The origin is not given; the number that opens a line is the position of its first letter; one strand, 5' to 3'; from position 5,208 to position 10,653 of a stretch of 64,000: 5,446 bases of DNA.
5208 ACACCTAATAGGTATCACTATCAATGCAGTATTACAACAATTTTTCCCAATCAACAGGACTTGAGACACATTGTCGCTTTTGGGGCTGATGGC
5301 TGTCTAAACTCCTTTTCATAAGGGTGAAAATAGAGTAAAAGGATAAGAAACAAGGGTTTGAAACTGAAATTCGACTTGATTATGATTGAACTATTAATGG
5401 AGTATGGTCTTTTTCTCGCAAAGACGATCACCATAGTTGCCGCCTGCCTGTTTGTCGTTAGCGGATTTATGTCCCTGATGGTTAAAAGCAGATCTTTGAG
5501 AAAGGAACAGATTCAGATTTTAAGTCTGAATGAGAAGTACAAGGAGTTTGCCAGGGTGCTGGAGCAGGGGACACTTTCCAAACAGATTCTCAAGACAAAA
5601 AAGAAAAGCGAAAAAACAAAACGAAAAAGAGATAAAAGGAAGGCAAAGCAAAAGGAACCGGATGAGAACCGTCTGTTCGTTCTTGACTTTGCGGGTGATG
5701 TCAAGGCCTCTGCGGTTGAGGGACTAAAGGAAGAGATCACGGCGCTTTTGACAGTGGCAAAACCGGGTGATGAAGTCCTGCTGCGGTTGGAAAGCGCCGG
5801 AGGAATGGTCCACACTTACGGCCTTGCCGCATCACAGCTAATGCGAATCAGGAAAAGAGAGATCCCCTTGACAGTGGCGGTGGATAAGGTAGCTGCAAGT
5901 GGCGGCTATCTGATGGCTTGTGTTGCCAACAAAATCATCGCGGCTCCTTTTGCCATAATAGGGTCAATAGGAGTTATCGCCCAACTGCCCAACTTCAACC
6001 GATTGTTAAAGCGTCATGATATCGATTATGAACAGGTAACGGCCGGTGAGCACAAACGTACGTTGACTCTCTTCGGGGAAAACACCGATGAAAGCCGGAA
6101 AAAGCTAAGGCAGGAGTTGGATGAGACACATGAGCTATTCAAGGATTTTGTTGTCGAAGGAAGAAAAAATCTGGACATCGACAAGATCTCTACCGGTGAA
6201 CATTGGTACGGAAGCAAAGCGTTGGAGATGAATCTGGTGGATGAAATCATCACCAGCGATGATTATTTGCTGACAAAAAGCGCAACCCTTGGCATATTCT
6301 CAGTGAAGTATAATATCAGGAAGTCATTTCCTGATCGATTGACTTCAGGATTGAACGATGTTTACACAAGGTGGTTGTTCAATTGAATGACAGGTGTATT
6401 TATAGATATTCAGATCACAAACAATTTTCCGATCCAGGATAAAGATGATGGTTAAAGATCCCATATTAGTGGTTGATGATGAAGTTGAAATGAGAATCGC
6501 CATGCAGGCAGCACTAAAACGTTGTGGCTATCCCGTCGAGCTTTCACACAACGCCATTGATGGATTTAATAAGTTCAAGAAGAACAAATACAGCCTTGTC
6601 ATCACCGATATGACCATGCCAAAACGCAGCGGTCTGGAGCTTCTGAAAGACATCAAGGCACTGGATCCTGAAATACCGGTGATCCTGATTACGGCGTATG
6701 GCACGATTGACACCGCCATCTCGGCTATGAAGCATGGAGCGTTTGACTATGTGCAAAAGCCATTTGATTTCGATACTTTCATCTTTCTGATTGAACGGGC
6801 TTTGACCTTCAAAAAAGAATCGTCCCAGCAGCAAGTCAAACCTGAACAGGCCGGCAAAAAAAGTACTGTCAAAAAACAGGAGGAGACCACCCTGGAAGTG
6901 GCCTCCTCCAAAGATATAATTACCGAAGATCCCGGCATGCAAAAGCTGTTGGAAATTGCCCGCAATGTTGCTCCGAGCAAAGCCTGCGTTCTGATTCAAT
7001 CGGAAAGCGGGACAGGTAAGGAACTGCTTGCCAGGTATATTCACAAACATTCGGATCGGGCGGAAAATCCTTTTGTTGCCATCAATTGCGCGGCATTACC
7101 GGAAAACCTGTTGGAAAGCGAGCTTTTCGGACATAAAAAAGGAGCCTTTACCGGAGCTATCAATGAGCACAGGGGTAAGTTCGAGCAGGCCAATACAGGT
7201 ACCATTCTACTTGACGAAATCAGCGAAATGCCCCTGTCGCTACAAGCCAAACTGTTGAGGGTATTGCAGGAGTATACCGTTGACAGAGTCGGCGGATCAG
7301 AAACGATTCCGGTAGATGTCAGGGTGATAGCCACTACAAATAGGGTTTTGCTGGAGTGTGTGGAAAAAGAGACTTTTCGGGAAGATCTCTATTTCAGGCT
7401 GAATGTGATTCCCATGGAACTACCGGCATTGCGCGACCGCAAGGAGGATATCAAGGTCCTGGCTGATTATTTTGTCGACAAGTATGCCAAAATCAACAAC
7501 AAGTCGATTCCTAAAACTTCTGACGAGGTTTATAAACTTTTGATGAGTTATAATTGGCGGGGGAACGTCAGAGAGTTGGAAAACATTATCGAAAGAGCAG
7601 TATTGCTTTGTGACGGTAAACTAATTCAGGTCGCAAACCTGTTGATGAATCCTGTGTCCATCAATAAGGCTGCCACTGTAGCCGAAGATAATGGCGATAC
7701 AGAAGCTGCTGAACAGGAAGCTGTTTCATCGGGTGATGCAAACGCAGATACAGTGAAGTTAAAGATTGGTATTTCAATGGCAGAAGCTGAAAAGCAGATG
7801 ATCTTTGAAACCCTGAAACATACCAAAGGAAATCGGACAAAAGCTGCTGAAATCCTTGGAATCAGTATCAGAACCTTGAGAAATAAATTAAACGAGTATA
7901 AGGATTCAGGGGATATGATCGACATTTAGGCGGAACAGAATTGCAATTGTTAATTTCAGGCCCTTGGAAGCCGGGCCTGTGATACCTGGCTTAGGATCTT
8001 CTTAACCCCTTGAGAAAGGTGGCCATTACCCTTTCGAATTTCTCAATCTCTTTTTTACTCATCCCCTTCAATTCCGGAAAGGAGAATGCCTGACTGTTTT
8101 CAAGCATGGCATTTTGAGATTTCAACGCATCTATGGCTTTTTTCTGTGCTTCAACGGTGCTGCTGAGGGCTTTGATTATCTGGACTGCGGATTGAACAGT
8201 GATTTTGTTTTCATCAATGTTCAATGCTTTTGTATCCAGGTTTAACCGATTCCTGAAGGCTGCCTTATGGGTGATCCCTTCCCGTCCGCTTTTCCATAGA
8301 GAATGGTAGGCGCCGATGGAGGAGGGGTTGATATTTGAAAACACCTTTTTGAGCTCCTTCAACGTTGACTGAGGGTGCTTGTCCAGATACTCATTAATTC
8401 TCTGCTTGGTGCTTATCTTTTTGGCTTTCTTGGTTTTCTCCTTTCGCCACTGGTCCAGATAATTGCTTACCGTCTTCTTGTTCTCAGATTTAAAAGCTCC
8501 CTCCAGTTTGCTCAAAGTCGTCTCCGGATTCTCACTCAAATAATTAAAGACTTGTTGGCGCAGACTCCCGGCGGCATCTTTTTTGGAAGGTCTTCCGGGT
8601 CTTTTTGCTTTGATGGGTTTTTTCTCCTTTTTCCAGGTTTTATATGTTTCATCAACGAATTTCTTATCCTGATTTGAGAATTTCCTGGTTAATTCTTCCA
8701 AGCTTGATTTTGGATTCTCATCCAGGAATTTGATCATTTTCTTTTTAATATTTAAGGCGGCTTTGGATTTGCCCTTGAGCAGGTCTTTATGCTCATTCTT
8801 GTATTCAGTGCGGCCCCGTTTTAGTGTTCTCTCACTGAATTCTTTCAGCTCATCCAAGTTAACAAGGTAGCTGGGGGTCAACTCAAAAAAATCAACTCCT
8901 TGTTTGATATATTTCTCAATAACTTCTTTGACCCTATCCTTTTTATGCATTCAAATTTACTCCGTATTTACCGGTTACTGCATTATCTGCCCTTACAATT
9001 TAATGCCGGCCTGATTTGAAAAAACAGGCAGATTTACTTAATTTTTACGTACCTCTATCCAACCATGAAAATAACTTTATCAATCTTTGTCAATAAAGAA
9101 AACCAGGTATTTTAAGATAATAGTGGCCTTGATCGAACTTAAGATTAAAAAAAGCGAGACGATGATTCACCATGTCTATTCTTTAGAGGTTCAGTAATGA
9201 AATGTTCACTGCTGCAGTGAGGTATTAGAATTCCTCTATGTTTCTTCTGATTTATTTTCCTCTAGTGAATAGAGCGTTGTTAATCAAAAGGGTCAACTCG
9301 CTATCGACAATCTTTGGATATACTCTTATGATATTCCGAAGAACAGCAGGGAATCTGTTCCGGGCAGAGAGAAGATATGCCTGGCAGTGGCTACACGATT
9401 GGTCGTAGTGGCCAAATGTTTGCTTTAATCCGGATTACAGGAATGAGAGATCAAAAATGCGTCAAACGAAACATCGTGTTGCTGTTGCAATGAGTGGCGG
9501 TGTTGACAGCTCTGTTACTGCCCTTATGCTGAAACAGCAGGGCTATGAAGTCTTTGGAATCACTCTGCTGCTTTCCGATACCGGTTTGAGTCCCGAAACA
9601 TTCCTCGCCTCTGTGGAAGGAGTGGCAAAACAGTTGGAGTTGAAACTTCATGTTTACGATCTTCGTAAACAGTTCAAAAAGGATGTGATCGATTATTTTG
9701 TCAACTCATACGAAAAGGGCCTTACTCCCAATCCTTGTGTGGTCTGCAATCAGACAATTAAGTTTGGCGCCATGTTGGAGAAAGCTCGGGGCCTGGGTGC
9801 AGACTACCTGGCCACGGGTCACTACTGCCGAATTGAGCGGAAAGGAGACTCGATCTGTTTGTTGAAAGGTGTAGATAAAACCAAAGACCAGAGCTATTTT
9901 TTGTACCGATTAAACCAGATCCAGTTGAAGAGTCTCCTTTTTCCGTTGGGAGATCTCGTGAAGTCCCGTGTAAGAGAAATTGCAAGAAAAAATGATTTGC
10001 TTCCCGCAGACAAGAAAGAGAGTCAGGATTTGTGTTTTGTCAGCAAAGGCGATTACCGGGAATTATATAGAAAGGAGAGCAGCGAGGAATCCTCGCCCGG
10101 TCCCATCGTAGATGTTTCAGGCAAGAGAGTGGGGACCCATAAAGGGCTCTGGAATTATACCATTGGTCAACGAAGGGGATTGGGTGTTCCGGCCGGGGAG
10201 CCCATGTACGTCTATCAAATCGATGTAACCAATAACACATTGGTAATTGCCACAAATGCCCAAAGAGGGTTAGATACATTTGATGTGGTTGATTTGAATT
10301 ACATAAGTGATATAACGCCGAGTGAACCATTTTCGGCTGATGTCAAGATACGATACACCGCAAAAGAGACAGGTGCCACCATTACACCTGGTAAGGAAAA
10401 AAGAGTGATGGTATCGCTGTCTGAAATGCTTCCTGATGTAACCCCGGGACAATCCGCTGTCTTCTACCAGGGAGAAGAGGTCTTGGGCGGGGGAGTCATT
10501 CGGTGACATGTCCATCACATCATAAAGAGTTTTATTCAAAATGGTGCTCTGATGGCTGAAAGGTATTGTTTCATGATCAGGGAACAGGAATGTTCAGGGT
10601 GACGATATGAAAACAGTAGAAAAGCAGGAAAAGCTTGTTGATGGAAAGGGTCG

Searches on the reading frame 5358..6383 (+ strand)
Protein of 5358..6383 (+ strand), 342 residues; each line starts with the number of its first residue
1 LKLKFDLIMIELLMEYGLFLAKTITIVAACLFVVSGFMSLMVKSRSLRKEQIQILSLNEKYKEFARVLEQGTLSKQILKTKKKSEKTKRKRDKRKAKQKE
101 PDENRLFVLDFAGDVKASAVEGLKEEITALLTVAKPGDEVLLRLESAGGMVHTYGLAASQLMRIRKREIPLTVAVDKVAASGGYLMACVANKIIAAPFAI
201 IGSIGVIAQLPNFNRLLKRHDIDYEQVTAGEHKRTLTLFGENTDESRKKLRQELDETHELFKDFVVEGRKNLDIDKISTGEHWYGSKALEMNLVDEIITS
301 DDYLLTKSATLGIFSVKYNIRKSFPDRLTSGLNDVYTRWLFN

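Call 20: search_protein_families(library=pfam, proteins=[window:5358-6383:+], max_evalue=0.0001)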
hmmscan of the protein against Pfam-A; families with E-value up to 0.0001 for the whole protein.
window:5358-6383:+ (342 aa): 3 families
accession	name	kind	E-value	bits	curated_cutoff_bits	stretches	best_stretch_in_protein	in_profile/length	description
PF08496.15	Peptidase_S49_N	-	3.2e-51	173.7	27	1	11-161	1-147/147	Peptidase family S49 N-terminal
PF01343.23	Peptidase_S49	-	1.5e-45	155.4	24.9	1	165-304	3-144/154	Peptidase family S49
PF01972.22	SDH_protease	-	3.6e-05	23.4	31.3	1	147-283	101-226/286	ClpP-like SDH-type serine proteinase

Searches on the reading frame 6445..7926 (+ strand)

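Call 20: search_protein_families(library=pfam, proteins=[window:6445-7926:+], max_evalue=0.0001)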
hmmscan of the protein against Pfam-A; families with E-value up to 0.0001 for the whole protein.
window:6445-7926:+ (494 aa): 9 families
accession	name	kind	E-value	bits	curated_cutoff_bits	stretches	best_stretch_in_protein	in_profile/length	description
PF00158.32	Sigma54_activat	-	4.1e-70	235.3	20.2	1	158-324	1-167/168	Sigma-54 interaction domain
PF00072.30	Response_reg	-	2.1e-27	95.9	30.2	1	7-112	1-106/111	Response regulator receiver domain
PF25601.1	AAA_lid_14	-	3.3e-25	88.1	27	1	330-400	1-71/87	AAA+ ATPase lid domain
PF14532.12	Sigma54_activ_2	-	2.1e-17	64.1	25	1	165-329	7-138/138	Sigma-54 interaction domain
PF02954.25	HTH_8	-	1.2e-15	57.3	22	1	445-485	2-42/42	Bacterial regulatory protein, Fis family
PF07724.20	AAA_2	-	2.8e-06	27.9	27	0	182-307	6-132/166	AAA domain (Cdc48 subfamily)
PF07728.20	AAA_5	-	1.5e-05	25.5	22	1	182-302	2-125/139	AAA domain (dynein-related subfamily)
PF00004.35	AAA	-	3.2e-05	24.8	21.2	0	183-301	2-111/131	ATPase family associated with various cellular activities (AAA)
PF07726.17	AAA_3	-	4.4e-05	23.8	27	1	182-301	2-113/131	ATPase family associated with various cellular activities (AAA)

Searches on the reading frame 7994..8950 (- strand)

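Call 20: search_protein_families(library=pfam, proteins=[window:7994-8950:-], max_evalue=0.0001)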
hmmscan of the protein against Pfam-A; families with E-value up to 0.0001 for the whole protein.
window:7994-8950:- (319 aa): 2 families
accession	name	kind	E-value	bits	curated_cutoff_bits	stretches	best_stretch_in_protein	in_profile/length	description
PF01498.24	HTH_Tnp_Tc3_2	-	3.6e-05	24.4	31.5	0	133-180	3-54/72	Transposase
PF23526.1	AprA_N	-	8.5e-05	23.1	27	0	69-92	23-46/67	AprA N-terminal domain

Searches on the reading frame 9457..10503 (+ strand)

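Call 20: search_protein_families(library=pfam, proteins=[window:9457-10503:+], max_evalue=0.0001)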
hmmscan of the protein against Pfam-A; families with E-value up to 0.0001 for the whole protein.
window:9457-10503:+ (349 aa): 6 families
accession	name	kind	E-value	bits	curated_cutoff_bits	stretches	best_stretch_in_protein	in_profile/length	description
PF03054.22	tRNA_Me_trans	-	1.2e-68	231.2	20.6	1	7-197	2-202/202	tRNA methyl transferase HUP domain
PF20259.3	tRNA_Me_trans_M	-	2.1e-20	72.5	27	1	211-265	9-65/66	tRNA methyl transferase PRC-barrel domain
PF20258.4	tRNA_Me_trans_C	-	1.3e-17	64.3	20.6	1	274-348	3-77/77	Aminomethyltransferase beta-barrel domain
PF01507.26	PAPS_reduct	-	3.8e-08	34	22.5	1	8-121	2-107/175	Phosphoadenosine phosphosulfate reductase domain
PF24167.1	DUF7411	-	3.6e-05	23.9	28.7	1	8-83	3-72/194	Family of unknown function (DUF7411)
PF00764.25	Arginosuc_synth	-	6.8e-05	23.4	27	0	7-80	1-72/162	Arginosuccinate synthase N-terminal HUP domain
